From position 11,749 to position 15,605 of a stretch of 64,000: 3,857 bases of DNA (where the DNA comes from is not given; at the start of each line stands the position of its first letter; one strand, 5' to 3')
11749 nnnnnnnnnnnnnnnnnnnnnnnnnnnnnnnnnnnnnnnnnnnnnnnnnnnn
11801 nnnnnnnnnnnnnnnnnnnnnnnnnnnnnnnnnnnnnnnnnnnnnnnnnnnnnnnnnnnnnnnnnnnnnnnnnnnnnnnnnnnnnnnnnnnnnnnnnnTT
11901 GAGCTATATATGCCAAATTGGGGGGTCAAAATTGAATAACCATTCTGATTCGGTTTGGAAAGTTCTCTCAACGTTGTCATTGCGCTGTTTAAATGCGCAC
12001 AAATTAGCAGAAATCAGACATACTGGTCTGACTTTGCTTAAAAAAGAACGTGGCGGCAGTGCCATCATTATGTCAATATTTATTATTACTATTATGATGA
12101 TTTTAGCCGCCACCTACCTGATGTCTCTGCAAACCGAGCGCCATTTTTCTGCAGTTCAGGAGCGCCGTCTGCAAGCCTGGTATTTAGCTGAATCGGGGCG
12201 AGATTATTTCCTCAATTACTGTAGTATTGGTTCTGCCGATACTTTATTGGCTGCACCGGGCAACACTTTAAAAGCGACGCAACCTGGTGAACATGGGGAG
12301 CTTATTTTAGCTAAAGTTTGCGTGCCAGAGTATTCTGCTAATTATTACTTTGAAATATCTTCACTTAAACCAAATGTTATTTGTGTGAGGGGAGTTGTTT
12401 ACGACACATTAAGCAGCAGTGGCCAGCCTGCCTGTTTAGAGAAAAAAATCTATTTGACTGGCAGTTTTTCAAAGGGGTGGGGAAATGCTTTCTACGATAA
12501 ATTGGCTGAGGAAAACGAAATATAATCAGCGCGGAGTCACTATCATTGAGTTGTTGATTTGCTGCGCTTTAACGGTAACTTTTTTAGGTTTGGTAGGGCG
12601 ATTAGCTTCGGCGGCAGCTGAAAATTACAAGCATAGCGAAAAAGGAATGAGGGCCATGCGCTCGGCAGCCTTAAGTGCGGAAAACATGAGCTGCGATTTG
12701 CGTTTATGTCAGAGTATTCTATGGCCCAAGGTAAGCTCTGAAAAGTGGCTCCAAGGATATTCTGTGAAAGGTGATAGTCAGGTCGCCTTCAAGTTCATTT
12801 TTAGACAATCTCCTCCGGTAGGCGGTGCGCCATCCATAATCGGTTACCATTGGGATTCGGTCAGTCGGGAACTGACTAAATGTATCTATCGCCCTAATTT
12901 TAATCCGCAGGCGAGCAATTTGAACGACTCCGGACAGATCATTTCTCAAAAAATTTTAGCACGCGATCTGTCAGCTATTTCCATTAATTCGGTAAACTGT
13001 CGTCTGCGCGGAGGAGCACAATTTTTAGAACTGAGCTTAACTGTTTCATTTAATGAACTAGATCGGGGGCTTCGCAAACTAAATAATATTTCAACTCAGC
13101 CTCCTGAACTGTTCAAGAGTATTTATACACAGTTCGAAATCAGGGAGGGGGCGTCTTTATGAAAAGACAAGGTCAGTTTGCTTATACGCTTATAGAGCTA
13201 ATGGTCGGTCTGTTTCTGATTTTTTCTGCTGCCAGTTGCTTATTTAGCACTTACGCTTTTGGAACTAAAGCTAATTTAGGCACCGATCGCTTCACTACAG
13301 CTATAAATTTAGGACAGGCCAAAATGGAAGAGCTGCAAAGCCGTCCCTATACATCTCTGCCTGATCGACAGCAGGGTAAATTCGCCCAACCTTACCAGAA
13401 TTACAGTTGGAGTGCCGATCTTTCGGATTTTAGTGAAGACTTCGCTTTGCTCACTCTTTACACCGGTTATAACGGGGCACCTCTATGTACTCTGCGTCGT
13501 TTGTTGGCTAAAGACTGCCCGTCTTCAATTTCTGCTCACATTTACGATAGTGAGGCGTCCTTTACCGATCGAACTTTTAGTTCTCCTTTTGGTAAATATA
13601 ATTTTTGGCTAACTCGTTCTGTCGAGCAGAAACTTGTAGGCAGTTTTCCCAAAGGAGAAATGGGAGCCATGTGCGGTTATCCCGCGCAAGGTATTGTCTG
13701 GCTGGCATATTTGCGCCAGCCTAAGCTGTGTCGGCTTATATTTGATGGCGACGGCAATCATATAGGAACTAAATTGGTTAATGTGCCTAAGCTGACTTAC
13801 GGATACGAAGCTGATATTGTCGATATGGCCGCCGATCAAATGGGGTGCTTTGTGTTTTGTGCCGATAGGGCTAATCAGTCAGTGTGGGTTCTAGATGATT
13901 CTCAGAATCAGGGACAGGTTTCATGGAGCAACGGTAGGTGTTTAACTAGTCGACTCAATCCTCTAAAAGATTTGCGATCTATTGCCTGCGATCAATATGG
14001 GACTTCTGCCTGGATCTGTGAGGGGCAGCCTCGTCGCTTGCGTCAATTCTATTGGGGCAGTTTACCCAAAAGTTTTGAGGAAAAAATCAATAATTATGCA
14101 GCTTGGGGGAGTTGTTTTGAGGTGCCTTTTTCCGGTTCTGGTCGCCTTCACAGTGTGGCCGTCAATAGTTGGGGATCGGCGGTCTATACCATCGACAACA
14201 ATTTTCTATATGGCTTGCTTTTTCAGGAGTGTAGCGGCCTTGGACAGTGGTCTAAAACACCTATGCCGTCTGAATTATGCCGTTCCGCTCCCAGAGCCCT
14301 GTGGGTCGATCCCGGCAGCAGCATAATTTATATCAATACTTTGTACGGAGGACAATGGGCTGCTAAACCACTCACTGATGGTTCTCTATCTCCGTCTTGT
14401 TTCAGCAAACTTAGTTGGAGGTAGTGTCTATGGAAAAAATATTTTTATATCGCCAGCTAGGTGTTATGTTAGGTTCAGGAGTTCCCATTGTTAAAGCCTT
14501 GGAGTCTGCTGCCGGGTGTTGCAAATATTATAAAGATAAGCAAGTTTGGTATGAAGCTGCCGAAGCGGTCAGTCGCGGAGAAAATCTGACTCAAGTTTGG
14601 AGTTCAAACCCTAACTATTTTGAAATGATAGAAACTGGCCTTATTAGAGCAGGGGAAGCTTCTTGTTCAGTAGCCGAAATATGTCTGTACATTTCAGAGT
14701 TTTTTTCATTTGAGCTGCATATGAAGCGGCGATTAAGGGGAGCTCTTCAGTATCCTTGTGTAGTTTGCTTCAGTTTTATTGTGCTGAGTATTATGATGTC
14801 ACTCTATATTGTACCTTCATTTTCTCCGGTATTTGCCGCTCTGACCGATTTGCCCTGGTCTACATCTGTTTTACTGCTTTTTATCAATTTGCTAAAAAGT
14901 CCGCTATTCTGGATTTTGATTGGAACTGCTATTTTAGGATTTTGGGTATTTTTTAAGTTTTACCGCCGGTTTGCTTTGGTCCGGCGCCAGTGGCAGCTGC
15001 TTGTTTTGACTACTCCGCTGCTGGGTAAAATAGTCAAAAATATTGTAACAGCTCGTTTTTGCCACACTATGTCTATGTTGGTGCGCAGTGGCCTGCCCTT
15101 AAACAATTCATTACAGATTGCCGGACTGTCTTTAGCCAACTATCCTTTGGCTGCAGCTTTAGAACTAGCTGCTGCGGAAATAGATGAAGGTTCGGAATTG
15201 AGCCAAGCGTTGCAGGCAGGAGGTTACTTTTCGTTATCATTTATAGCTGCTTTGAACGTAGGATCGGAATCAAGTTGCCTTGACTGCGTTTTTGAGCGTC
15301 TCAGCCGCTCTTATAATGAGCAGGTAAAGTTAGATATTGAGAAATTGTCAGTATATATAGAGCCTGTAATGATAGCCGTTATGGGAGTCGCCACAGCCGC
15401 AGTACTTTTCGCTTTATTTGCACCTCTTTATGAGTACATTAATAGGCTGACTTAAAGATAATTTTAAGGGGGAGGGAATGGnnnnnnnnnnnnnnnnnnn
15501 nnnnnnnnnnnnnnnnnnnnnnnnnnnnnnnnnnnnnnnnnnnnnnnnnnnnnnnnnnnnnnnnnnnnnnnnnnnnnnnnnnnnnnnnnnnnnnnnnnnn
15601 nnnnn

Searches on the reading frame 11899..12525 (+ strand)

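Call 21: search_protein_families(library=pfam, proteins=[window:11899-12525:+], max_evalue=0.001)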
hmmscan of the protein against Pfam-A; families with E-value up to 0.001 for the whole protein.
window:11899-12525:+ (208 aa): 0 families

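Call 60: search_protein_families(library=pfam, proteins=[window:11899-12525:+], max_evalue=0.05)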
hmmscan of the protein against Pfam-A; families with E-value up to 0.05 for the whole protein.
window:11899-12525:+ (208 aa): 1 family
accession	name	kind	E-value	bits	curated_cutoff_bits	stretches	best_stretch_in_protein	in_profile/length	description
PF14341.11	PilX_N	-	0.028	14.8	25.5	0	53-100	2-49/51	PilX N-terminal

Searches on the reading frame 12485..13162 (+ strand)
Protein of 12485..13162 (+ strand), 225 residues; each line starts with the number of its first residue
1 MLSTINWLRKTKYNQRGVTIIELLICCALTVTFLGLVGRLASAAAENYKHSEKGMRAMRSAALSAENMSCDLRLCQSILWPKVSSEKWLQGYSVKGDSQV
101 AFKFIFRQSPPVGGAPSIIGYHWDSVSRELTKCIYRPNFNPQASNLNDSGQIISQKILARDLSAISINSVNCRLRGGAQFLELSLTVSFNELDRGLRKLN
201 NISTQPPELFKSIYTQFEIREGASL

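Call 21: search_protein_families(library=pfam, proteins=[window:12485-13162:+], max_evalue=0.001)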
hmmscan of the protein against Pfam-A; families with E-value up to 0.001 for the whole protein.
window:12485-13162:+ (225 aa): 0 families

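Call 60: search_protein_families(library=pfam, proteins=[window:12485-13162:+], max_evalue=0.05)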
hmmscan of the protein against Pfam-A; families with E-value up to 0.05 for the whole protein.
window:12485-13162:+ (225 aa): 1 family
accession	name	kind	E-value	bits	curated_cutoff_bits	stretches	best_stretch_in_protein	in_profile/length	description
PF07963.17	N_methyl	-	0.0031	17.5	21.2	1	14-36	3-25/27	Prokaryotic N-terminal methylation motif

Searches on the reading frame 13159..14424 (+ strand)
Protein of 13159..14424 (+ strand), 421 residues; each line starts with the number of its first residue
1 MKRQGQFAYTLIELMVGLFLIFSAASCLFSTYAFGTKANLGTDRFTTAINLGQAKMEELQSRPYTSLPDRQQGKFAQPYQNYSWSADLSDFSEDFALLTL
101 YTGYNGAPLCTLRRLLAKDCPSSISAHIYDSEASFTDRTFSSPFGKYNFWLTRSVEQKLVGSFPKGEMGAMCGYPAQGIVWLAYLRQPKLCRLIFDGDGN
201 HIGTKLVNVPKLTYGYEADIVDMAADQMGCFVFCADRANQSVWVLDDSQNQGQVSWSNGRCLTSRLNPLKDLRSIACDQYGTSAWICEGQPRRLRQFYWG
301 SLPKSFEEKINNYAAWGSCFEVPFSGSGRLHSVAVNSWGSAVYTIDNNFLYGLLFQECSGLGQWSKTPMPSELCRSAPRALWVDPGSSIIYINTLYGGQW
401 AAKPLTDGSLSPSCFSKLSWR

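Call 21: search_protein_families(library=pfam, proteins=[window:13159-14424:+], max_evalue=0.001)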
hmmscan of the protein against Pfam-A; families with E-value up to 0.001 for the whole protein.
window:13159-14424:+ (421 aa): 0 families

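Call 60: search_protein_families(library=pfam, proteins=[window:13159-14424:+], max_evalue=0.05)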
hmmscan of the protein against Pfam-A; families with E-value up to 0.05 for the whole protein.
window:13159-14424:+ (421 aa): 1 family
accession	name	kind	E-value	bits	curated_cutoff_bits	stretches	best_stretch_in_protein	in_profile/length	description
PF07963.17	N_methyl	-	0.041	13.9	21.2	0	6-21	4-19/27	Prokaryotic N-terminal methylation motif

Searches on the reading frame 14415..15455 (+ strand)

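Call 21: search_protein_families(library=pfam, proteins=[window:14415-15455:+], max_evalue=0.001)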
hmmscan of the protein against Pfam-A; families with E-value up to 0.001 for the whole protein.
window:14415-15455:+ (346 aa): 1 family
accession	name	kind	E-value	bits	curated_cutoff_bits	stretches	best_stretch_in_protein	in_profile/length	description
PF00482.28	T2SSF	-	1.3e-43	148.3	25.2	2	215-337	1-125/125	Type II secretion system (T2SS), protein F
